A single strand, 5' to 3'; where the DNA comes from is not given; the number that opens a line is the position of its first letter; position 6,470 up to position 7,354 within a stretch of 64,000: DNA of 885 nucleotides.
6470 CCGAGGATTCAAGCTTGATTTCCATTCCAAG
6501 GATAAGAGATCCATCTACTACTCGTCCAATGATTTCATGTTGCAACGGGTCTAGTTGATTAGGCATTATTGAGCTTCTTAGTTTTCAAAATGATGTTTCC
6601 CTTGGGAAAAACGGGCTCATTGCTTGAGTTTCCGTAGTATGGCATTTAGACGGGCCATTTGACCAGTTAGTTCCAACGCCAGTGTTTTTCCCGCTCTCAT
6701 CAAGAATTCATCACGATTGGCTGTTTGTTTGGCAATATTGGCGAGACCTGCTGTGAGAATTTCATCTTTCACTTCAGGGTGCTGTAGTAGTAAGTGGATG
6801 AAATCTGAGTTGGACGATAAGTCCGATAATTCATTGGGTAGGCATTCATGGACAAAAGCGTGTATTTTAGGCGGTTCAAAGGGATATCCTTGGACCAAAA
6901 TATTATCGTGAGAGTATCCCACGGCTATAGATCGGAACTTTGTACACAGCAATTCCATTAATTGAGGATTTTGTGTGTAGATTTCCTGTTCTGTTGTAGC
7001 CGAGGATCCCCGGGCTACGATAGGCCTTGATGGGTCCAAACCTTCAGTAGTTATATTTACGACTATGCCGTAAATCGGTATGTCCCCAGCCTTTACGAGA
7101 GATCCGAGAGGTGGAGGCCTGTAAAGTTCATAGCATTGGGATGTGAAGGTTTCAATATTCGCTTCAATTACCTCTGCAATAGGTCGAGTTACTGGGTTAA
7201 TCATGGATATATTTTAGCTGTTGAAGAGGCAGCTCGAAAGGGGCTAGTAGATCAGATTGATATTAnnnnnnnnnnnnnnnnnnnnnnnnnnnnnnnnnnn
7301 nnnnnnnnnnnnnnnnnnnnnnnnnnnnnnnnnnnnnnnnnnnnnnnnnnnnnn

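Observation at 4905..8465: Three-gene NurA-like / orphan / HerA-like ATPase module, tightly following selB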

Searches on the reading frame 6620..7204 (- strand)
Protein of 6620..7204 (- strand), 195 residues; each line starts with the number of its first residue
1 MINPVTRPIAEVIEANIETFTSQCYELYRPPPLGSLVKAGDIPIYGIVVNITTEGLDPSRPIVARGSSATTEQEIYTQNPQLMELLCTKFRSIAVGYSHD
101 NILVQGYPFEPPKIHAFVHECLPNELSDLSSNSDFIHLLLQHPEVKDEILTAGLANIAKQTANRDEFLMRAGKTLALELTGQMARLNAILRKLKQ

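Call 8: search_protein_families(library=pfam, proteins=[window:6620-7204:-], max_evalue=1)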
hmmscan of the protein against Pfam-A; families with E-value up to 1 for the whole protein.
window:6620-7204:- (195 aa): 1 family
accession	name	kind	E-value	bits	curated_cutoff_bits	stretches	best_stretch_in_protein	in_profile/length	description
PF18747.7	HMUD2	-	0.012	15.3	25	1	62-154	5-96/298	5-hmdU DNA kinase 2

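Call 9: search_protein_families(library=padloc, proteins=[window:6620-7204:-], max_evalue=1)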
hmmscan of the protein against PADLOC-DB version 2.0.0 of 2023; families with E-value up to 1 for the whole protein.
window:6620-7204:- (195 aa): 0 families

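Call 10: search_protein_families(library=ncbifam, proteins=[window:6620-7204:-], max_evalue=1)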
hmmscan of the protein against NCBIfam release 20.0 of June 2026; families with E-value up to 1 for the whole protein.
window:6620-7204:- (195 aa): 0 families

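Call 11: find_homologous_proteins(query=window:6620-7204:-, max_evalue=0.001)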
Query window:6620-7204:- (195 aa): 331 proteins with E <= 0.001 among 514 candidates; the best 120 are listed.
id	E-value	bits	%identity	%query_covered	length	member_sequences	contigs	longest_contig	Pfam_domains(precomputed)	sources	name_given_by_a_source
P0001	3.3e-121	420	97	100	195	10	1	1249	-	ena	-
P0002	5.0e-111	387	88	100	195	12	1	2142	-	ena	-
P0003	3.2e-103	361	91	100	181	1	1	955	-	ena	-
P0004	7.5e-103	360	83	100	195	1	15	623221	-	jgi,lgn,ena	jgi:hypothetical protein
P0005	9.9e-101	353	81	100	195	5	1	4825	-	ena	-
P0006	9.8e-53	197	47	99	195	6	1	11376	-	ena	-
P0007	8.1e-50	187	48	95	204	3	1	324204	-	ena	-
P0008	2.1e-48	183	48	94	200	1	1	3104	-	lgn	-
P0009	2.3e-48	182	47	95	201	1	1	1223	-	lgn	-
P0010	4.0e-48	182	47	95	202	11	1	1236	-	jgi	jgi:hypothetical protein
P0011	5.6e-48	181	46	95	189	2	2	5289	-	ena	-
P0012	6.5e-48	181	48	95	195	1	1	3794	-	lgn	-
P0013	1.6e-47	180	46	95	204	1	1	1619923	-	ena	-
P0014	2.2e-47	179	48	95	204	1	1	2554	-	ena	-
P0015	5.1e-47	178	46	96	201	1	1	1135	-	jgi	-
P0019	8.8e-46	174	46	95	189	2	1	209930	-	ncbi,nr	ncbi:hypothetical protein FIM04_00770 [SAR202 cluster bacterium AC-409-J13_OGT_754m]|nr:hypothetical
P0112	7.6e-39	151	43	95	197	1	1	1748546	-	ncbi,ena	-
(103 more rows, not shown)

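Call 13: find_encoding_contigs(protein=P0013, flank=6000, max_places=2)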
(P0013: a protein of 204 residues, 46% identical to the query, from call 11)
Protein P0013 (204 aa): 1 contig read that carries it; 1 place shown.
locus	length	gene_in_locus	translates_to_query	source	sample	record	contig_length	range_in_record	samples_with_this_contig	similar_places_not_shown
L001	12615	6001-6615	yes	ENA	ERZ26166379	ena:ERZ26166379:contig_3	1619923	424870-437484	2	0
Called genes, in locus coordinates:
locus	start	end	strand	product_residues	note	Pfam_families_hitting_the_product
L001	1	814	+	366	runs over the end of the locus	PF01926:MMR_HSR1 (faint), PF06071:YchF-GTPase_C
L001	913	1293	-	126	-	PF02452:PemK_toxin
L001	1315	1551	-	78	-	-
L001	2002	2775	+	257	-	PF00106:adh_short, PF08659:KR, PF13561:adh_short_C2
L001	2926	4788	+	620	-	PF00009:GTP_EFTU, PF01926:MMR_HSR1, PF03144:GTP_EFTU_D2, PF25461:Beta-barrel_SelB, PF09106:WHD_2nd_SelB, PF09107:WHD_3rd_SelB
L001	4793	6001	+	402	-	PF09376:NurA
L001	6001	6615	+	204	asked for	-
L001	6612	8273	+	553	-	PF09378:HAS-barrel (weak), PF01935:DUF87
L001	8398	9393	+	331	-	PF01878:EVE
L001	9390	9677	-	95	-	-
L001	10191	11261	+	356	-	PF02812:ELFV_dehydrog_N, PF00208:ELFV_dehydrog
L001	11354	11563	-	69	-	PF09360:zf-CDGSH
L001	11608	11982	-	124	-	PF06262:Zincin_1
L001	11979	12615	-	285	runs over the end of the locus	PF01261:AP_endonuc_2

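Call 14: find_encoding_contigs(protein=P0112, flank=6000, max_places=2)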
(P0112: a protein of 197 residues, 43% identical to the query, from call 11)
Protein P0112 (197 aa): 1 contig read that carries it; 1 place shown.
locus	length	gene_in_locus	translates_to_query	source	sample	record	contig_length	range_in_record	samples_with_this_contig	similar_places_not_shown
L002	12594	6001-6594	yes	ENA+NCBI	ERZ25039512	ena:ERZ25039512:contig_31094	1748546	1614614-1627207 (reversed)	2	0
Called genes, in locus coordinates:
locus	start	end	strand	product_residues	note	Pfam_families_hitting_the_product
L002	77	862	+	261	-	PF09754:PAC2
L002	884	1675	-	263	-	-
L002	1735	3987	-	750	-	PF06480:FtsH_ext (faint), PF07728:AAA_5 (faint), PF06068:TIP49 (faint), PF00004:AAA, PF17862:AAA_lid_3, PF01434:Peptidase_M41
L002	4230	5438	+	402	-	PF09376:NurA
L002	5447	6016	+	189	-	-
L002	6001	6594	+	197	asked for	-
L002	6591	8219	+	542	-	PF01935:DUF87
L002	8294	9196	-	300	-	PF01130:CD36 (faint), PF11271:PorA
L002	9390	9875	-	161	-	PF19620:DUF6125, PF14196:ATC_hydrolase (weak)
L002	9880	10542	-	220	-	PF13489:Methyltransf_23 (weak), PF02353:CMAS (weak), PF05175:MTS (weak), PF03848:TehB (weak), PF08241:Methyltransf_11, PF08242:Methyltransf_12, PF13649:Methyltransf_25, PF13847:Methyltransf_31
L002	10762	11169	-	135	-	PF12628:Inhibitor_I71 (faint), PF09394:Inhibitor_I42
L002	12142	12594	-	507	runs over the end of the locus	PF17231:DUF5305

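Call 15: find_encoding_contigs(protein=P0019, flank=6000, max_places=2)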
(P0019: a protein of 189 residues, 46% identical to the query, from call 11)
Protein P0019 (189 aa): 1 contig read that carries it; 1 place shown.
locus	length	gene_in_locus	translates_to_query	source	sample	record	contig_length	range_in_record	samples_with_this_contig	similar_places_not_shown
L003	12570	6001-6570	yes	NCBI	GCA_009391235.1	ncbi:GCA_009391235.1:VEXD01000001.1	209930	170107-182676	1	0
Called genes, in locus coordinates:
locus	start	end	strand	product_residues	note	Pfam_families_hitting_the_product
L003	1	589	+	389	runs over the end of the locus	PF00180:Iso_dh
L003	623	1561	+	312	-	PF00056:Ldh_1_N, PF02866:Ldh_1_C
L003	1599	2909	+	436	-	PF00202:Aminotran_3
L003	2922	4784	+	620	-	PF00009:GTP_EFTU, PF01926:MMR_HSR1, PF03144:GTP_EFTU_D2, PF25461:Beta-barrel_SelB, PF09106:WHD_2nd_SelB, PF09107:WHD_3rd_SelB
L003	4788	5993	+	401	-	PF09376:NurA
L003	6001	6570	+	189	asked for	-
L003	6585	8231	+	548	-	PF01935:DUF87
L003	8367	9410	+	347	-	PF02812:ELFV_dehydrog_N, PF00208:ELFV_dehydrog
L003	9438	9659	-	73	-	PF09360:zf-CDGSH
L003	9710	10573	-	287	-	PF01261:AP_endonuc_2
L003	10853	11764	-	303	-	PF02355:SecD_SecF_C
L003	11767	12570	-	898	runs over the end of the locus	PF21760:SecD_1st, PF22599:SecDF_P1_head, PF02355:SecD_SecF_C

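Call 21: search_solved_structures(query=A2, max_evalue=10, show_alignments=2)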
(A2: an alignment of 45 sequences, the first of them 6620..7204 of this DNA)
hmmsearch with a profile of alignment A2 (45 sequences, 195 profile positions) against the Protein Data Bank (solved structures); distinct sequences matched with E-value up to 10: 1.
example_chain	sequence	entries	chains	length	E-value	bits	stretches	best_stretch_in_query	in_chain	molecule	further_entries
2w9y_A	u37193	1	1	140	1.3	11.8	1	125-188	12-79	FATTY ACID/RETINOL BINDING PROTEIN PROTEIN 7, ISOFORM A, CONFIRMED BY TRANSCRIPT EVIDENCE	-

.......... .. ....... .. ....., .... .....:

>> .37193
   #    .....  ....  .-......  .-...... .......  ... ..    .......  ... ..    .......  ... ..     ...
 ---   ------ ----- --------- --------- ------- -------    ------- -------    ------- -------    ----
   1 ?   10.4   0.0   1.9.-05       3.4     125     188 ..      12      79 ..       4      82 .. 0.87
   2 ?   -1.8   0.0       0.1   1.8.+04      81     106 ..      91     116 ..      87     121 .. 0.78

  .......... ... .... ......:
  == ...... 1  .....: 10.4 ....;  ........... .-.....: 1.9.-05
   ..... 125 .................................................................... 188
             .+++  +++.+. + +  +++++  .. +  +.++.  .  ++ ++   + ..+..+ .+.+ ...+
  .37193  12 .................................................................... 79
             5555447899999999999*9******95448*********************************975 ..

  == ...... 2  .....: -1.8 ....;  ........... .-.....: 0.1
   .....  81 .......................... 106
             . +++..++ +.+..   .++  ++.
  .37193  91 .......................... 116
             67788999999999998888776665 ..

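Call 30: predict_structure(alignment_id=A2)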
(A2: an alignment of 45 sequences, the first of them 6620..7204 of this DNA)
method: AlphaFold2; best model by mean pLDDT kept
length: 195 residues; sequences in the alignment: 45
mean_pLDDT: 89.7   pTM: 0.85
mean pLDDT of the five models: 89.7, 88.9, 88.2, 87.4, 83.4
residues with pLDDT >= 90: 125; 70-90: 65; 50-70: 2; < 50: 3
segments of 3 or more residues with pLDDT < 50: 1-3
pLDDT, mean of each block of 10 residues (from residue 1): 69 98 94 95 95 87 83 87 88 94 90 96 82 87 92 91 90 94 95 89
secondary structure, 60 per line:
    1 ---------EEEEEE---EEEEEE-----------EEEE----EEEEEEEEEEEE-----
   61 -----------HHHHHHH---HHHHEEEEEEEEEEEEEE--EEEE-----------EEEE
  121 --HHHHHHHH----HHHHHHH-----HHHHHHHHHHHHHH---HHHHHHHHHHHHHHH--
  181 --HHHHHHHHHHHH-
elements in order: E10-15 E19-24 E36-39 E44-55 H72-78 H82-85 E86-99 E102-105 E117-120 H123-130 H135-141 H147-160 H164-178 H183-194

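Call 32: find_related_loci(query=A3, collection=genome_contigs, flank=7000)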
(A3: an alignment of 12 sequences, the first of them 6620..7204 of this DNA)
Query A3 (195 aa) in genome_contigs; peptide patterns used: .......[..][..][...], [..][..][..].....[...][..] (x = any residue, [..] = any of these).
337 stretches matched a pattern; 283 encode a relative of the query (tblastn E <= 1e-3); the best 80 are kept; 80 distinct loci.
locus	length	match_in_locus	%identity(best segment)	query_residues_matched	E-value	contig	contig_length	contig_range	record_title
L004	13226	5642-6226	83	1-195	1e-105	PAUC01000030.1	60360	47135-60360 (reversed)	MAG: Dehalococcoidia bacterium isolate SAT154 63445, whole genome shotgun sequence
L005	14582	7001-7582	47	1-193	6e-59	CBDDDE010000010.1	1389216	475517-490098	MAG: Dehalococcoidia bacterium isolate ab05cfd7-02f2-4a27-9691-689cd7b926e2 genome assembly, contig: contig_10, whole ge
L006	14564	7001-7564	47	9-193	4e-50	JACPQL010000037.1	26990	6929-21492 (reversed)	MAG: Chloroflexi bacterium isolate NC_groundwater_652_Ag_B-0.1um_64_166 B_1_S1_Biohub_coassembly_k141_4439153, whole gen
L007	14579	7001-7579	45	5-194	2e-49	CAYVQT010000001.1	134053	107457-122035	MAG TPA_asm: uncultured Dehalococcoidia bacterium isolate binchicken_co334_130 genome assembly, contig: NODE_135_length_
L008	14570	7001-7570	46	9-194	2e-49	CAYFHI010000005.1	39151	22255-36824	MAG TPA_asm: uncultured Dehalococcoidaceae bacterium isolate ERP003628_co1_284 genome assembly, contig: NODE_275_length_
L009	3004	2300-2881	45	5-194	3e-48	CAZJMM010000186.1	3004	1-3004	MAG TPA_asm: uncultured Dehalococcoidaceae bacterium isolate binchicken_co10_219 genome assembly, contig: NODE_49238_len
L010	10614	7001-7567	44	9-194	6e-48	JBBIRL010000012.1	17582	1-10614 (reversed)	MAG: Dehalococcoidia bacterium isolate CYF170214_bin_349 NODE_3689_length_17582_cov_4.915673, whole genome shotgun seque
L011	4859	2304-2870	44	9-194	6e-48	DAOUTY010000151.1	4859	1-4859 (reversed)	MAG TPA_asm: Chloroflexota bacterium isolate CSMAG_809 CSMAG_809_k141_508310_length_4859_cov_269.5986, whole genome shot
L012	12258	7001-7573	42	9-195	8e-48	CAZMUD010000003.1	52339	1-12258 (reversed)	MAG TPA_asm: uncultured Dehalococcoidales bacterium isolate binchicken_co196_370 genome assembly, contig: NODE_640_lengt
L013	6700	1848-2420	44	9-195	6e-48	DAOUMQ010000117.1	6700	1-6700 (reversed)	MAG TPA_asm: Dehalococcoidales bacterium isolate W73_232 k137_70535, whole genome shotgun sequence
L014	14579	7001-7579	41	6-194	2e-47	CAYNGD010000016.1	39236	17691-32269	MAG TPA_asm: uncultured Dehalococcoidales bacterium isolate binchicken_co178_75 genome assembly, contig: NODE_1625_lengt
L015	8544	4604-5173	43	9-194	1e-47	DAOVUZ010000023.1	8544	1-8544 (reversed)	MAG TPA_asm: Dehalococcoidales bacterium isolate CSMAG_1692 CSMAG_1692_k141_1878813_length_8544_cov_13.7733, whole genom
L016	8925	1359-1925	43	9-193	1e-47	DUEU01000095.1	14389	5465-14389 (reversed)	MAG TPA_asm: Dehalococcoidia bacterium isolate W111 Contig95, whole genome shotgun sequence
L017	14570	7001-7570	43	9-194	2e-47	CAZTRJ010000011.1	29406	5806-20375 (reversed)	MAG TPA_asm: uncultured Dehalococcoidales bacterium isolate SRP167671_co1_183 genome assembly, contig: NODE_1764_length_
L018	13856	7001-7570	43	9-194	2e-47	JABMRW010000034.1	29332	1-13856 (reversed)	MAG: Deltaproteobacteria bacterium isolate bin.571 k141_1676487, whole genome shotgun sequence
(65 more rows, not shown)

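Call 34: fold_search(model_id=the predicted structure, library=pdb)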
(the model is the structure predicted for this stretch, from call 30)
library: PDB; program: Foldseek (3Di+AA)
matches with E <= 10: 421; with E <= 0.001: 51
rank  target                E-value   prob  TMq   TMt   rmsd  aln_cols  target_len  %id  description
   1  4d2i_B                5.2e-07  1.00  0.42  0.19   5.8       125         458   18  Crystal structure of the HerA hexameric DNA translocase from Sulfolobus solfataricus bound to AMP-PNP (released 2014-12-03)
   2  4d2i_A                6.9e-07  1.00  0.42  0.19   5.8       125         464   18  Crystal structure of the HerA hexameric DNA translocase from Sulfolobus solfataricus bound to AMP-PNP (released 2014-12-03)
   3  9x1m_A                1.2e-05  1.00  0.47  0.18   9.1       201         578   11  The cryo-EM structure of HerA-NurA complex with AMPPNP and dsDNA from Thermococcus kodakarensis (released 2026-02-04)
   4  9x1l_A                1.9e-05  1.00  0.45  0.17   5.3       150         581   11  The cryo-EM structure of HerA-NurA complex with AMPPNP from Thermococcus kodakarensis (released 2026-02-04)
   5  7wrw_A                3.9e-05  1.00  0.42  0.15   6.4       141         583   16  Structure of Deinococcus radiodurans HerA (released 2023-02-01)
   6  7wrw_B                4.6e-05  1.00  0.42  0.15   6.0       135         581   16  Structure of Deinococcus radiodurans HerA (released 2023-02-01)
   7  8wfd_C                4.9e-05  1.00  0.44  0.17   5.9       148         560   18  The cryo-EM structure of TdpAB in complex with AMPPNP and DNA (released 2025-01-22)
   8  8zir_Q                5.2e-05  1.00  0.44  0.17   3.9       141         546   11  DUF4297-HerA complex (released 2025-03-12)
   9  8wet_A                7.0e-05  1.00  0.45  0.17   5.4       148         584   16  The cryo-EM structure of TdpAB complex (released 2025-01-22)
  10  7wrx_A                7.8e-05  1.00  0.42  0.15   6.3       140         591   16  Structure of Deinococcus radiodurans HerA-ADP complex (released 2023-02-01)
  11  8zir_P                9.9e-05  1.00  0.43  0.16   4.0       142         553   11  DUF4297-HerA complex (released 2025-03-12)
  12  7wrx_B                1.0e-04  1.00  0.42  0.15   6.1       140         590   16  Structure of Deinococcus radiodurans HerA-ADP complex (released 2023-02-01)
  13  8ziq_O                1.1e-04  1.00  0.44  0.16   3.1       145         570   10  HerA-DUF4297 complex with DNA (released 2025-03-12)
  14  8wfd_A                1.1e-04  1.00  0.48  0.19   4.2       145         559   16  The cryo-EM structure of TdpAB in complex with AMPPNP and DNA (released 2025-01-22)
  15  7wrx_E                1.1e-04  1.00  0.42  0.15   6.3       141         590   16  Structure of Deinococcus radiodurans HerA-ADP complex (released 2023-02-01)
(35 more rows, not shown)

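Call 37: search_protein_representatives(alignment_id=A2)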
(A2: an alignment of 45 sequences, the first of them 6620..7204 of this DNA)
Query: 45 sequences, 195 profile positions. Proteins with E-value up to 0.001 (for the whole library): 1022; up to 1e-10: 710; up to 1e-30: 240. The best 150 are listed.
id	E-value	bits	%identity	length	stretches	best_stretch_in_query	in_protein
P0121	2.5e-84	298.0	-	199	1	5-194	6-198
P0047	6.3e-78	277.1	-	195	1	4-193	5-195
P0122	1.3e-71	256.5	-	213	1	5-194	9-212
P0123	4.1e-70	251.7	-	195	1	3-193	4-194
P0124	5.7e-70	251.2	-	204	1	4-194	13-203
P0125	1.1e-69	250.3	-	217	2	41-194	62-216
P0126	2.4e-69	249.2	-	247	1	3-194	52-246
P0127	7.5e-69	247.5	-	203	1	5-194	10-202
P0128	3.7e-68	245.3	-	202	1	6-194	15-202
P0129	3.7e-66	238.7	-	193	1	6-193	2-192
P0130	2.9e-65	235.8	-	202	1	5-194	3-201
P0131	3.4e-65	235.6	-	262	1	6-194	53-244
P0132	3.4e-65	235.6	-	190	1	6-194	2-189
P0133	3.8e-65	235.4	-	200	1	5-194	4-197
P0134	3.9e-65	235.4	-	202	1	3-194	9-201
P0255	7.7e-41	156.1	-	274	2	41-194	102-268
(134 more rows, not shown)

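Call 45: search_protein_families(library=pfam, alignment_id=A2, max_evalue=1)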
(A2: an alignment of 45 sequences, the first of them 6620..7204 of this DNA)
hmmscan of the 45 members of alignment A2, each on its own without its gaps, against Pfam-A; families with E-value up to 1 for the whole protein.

A. member 1, window:6620-7204:- (195 aa): 1 family
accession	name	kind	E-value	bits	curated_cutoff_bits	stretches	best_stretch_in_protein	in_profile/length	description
PF18747.7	HMUD2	-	0.012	15.3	25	1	62-154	5-96/298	5-hmdU DNA kinase 2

B. families by the number of members that match (of 45 scanned): 11 families
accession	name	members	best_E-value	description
PF09378.16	HAS-barrel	17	6.1e-05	HAS barrel domain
PF18747.7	HMUD2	2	0.012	5-hmdU DNA kinase 2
PF01979.26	Amidohydro_1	1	0.049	Amidohydrolase family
PF24583.1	DUF7610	1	0.056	Domain of unknown function (DUF7610)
PF10369.15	ALS_ss_C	1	0.11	Small subunit of acetolactate synthase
PF01077.27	NIR_SIR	1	0.14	Nitrite and sulphite reductase 4Fe-4S domain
PF07892.16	DUF1667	1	0.17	Protein of unknown function (DUF1667)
PF11082.13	DUF2880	1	0.18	Protein of unknown function (DUF2880)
PF07781.16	Reovirus_Mu2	1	0.2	Reovirus minor core protein Mu-2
PF22610.1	CovS-like_HAMP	1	0.21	Histidine kinase, HAMP domain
PF09280.16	XPC-binding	1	0.23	XPC-binding domain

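Call 51: find_related_loci(query=A3, collection=viral_contigs, flank=5000)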
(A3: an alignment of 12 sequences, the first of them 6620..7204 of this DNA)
Query A3 (195 aa) in viral_contigs; peptide patterns used: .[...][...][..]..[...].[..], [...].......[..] (x = any residue, [..] = any of these).
7 stretches matched a pattern, but none encodes a relative of the query by tblastn (E <= 1e-3).

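Call 56: find_encoding_contigs(protein=P0255, flank=6000, max_places=2)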
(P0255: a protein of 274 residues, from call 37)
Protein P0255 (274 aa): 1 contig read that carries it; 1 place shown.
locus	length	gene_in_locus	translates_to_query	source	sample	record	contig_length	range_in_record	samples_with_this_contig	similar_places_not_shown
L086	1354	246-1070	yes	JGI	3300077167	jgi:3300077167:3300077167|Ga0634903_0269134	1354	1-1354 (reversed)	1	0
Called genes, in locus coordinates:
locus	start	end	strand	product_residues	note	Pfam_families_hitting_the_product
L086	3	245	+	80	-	?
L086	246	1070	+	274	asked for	-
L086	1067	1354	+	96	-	?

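Call 57: find_encoding_contigs(protein=P0131, flank=6000, max_places=2)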
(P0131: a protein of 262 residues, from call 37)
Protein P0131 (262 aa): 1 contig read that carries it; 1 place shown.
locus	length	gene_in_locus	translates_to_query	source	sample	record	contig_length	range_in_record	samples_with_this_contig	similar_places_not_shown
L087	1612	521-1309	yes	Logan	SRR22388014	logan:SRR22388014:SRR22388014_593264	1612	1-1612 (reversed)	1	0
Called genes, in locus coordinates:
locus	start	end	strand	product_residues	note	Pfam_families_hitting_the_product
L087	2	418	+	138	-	?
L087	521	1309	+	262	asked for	-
